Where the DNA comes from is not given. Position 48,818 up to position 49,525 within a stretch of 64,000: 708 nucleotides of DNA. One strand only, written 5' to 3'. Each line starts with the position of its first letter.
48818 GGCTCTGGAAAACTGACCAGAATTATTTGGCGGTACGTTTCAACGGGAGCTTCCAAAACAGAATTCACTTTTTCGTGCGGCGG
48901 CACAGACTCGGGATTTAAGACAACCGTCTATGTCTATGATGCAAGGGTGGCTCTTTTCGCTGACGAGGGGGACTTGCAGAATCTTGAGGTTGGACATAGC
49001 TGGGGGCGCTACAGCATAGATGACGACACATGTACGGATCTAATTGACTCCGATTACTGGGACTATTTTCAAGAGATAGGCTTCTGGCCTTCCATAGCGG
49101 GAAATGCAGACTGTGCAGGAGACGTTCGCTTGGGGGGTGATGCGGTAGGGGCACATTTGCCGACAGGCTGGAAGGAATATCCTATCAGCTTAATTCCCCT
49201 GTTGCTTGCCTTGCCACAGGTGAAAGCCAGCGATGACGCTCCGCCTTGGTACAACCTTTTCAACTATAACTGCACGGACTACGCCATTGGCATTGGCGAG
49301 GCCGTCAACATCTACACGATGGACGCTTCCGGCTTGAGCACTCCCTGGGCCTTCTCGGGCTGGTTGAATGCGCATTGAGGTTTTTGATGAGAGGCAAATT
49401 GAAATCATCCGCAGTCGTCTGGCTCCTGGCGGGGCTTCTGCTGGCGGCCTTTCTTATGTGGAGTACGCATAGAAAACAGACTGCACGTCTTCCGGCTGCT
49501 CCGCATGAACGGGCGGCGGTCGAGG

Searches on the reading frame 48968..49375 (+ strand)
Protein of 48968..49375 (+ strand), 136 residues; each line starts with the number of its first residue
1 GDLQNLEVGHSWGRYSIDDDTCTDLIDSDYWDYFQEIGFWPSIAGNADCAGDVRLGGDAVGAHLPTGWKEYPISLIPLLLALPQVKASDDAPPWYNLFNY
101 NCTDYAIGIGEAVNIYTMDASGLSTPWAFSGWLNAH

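Call 36: search_solved_structures(query=A1, max_evalue=10, show_alignments=2)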
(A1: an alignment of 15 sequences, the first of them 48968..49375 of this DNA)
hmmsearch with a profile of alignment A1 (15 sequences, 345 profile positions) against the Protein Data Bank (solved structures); distinct sequences matched with E-value up to 10: 0.

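Call 48: predict_structure(alignment_id=A1)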
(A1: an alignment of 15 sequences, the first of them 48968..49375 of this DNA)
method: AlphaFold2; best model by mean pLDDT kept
length: 136 residues; sequences in the alignment: 15
mean_pLDDT: 62.7   pTM: 0.58
mean pLDDT of the five models: 62.7, 61.4, 61.4, 55.3, 50.6
residues with pLDDT >= 90: 0; 70-90: 39; 50-70: 65; < 50: 32
segments of 3 or more residues with pLDDT < 50: 1-7, 63-70, 122-136
pLDDT, mean of each block of 10 residues (from residue 1): 46 65 81 71 62 71 47 68 79 67 65 58 47 44
secondary structure, 60 per line:
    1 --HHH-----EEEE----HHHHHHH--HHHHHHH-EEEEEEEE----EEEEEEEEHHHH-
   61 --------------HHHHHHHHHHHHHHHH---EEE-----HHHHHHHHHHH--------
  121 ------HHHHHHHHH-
elements in order: E11-14 H19-25 H28-34 E36-43 E48-55 H56-59 H75-90 E94-96 H102-112 H127-135

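Call 69: search_protein_families(library=pfam, alignment_id=A1, max_evalue=1)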
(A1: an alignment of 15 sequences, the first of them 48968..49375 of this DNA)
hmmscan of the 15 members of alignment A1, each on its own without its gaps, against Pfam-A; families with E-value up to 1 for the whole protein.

A. member 1, window:48968-49375:+ (136 aa): 0 families

B. families by the number of members that match (of 15 scanned): 7 families
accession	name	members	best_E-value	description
PF24910.1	Ig_SIBA-E_3rd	2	0.038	Integrin beta-like protein A-E, third Ig-like domain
PF07392.17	P19Arf_N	1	0.16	Cyclin-dependent kinase inhibitor 2a p19Arf N-terminus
PF18684.6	PlyB_C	1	0.19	Pleurotolysin B C-terminal domain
PF19081.6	Ig_7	1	0.21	Ig-like domain CHU_C associated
PF05903.20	Peptidase_C97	1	0.25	PPPDE putative peptidase domain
PF24514.1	SpaA_4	1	0.27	Prealbumin-like fold domain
PF03621.18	MbtH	1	0.32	MbtH-like protein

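Call 86: fold_search(model_id=the predicted structure, library=pdb)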
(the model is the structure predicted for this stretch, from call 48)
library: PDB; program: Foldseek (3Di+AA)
matches with E <= 10: 14; with E <= 0.001: 0
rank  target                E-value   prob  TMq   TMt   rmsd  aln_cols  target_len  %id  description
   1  1puf_A                3.4e+00  0.04  0.20  0.31   9.3        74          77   15  Crystal Structure of HoxA9 and Pbx1 homeodomains bound to DNA (released 2003-09-02)
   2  3kh8_A                5.0e+00  0.04  0.16  0.08   2.8        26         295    8  Crystal structure of MaoC-like dehydratase from Phytophthora Capsici (released 2010-11-10)
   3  6wno_A                5.4e+00  0.04  0.24  0.13   6.4        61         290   20  Plasmodium vivax reticulocyte binding protein 2b (PvRBP2b) bound to human monoclonal antibody 243244 (released 2021-01-27)
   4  3obl_A                6.1e+00  0.03  0.15  0.15   4.0        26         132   31  Crystal structure of the potent anti-HIV cyanobacterial lectin from Oscillatoria Agardhii (released 2010-10-20)
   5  2ov9_A                7.0e+00  0.01  0.11  0.08   4.9        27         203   18  Crystal structure of protein RHA08564, thioesterase superfamily protein (released 2007-03-13)
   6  3ci0_I                7.9e+00  0.03  0.14  0.21   1.9        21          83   28  The Crystal Structure of the GspK-GspI-GspJ complex from enterotoxigenic Escherichia coli Type 2 Secretion System (released 2008-04-29)
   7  5il6_B                7.9e+00  0.02  0.17  0.09   5.0        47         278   15  Crystal structure of the dehydratase domain of RzxB from Pseudomonas fluorescens (released 2017-03-29)
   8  2ov9_D                7.9e+00  0.01  0.11  0.08   4.8        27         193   18  Crystal structure of protein RHA08564, thioesterase superfamily protein (released 2007-03-13)
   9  3kh8_B                8.5e+00  0.03  0.16  0.08   2.8        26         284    8  Crystal structure of MaoC-like dehydratase from Phytophthora Capsici (released 2010-11-10)
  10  4gk9_A                8.5e+00  0.02  0.15  0.08   3.9        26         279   23  Crystal structure of Burkholderia oklahomensis agglutinin (BOA) bound to 3a,6a-mannopentaose (released 2013-05-08)
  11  5il6_A                8.5e+00  0.02  0.17  0.09   5.0        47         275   15  Crystal structure of the dehydratase domain of RzxB from Pseudomonas fluorescens (released 2017-03-29)
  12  5buy_D                9.0e+00  0.01  0.11  0.11   4.1        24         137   17  Crystal Structure of beta-hydroxyacyl-acyl carrier protein dehydratase (FabZ) from Francisella tularensis (released 2016-06-08)
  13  7umj                  9.6e+00  0.02  0.15  0.08   3.9        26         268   23  Crystal structure of recombinant Solieria filiformis lectin (rSfL) (released 2023-10-11)
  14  8wly_C                9.6e+00  0.01  0.10  0.02   7.9        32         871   19  Cryo-EM structure of bat WIV1 spike glycoprotein (released 2024-07-17)
